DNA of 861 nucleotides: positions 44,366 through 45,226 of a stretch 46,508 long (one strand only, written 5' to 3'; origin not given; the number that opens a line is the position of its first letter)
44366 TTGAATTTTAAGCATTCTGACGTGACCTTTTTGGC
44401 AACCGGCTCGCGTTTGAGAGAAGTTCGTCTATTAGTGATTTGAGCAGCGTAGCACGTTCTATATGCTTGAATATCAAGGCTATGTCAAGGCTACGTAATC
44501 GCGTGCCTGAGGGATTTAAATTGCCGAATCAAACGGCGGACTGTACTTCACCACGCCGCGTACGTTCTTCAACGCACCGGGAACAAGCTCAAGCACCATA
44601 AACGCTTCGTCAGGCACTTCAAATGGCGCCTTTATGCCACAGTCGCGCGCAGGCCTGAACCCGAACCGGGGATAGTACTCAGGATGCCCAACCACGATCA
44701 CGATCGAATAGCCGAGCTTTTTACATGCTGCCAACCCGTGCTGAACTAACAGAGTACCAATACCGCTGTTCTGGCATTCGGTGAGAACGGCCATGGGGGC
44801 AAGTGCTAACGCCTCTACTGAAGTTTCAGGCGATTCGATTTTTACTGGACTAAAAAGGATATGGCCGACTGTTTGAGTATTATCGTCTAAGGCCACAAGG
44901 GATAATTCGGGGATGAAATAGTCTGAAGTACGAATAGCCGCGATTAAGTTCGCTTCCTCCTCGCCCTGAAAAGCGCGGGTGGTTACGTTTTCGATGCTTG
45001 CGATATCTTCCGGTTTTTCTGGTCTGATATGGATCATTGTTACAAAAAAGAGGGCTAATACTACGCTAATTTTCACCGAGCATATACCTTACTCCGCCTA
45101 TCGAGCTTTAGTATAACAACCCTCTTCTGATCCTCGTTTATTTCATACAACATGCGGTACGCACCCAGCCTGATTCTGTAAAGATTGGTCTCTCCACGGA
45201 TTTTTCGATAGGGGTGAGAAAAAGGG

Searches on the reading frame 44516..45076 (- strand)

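Call 47: search_protein_families(library=pfam, proteins=[window:44516-45076:-], max_evalue=0.001)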
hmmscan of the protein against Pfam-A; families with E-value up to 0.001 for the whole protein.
window:44516-45076:- (186 aa): 4 families
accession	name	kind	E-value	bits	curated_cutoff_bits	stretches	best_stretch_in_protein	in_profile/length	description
PF13527.13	Acetyltransf_9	-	1e-10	42.1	25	1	16-142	1-126/127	Acetyltransferase (GNAT) domain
PF00583.31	Acetyltransf_1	-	4.9e-07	30.5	20.7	1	56-129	32-100/116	Acetyltransferase (GNAT) family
PF13508.13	Acetyltransf_7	-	5.5e-07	30.3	27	1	60-141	6-83/84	Acetyltransferase (GNAT) domain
PF13673.13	Acetyltransf_10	-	0.00057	20.3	23.6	1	56-142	29-109/128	Acetyltransferase (GNAT) domain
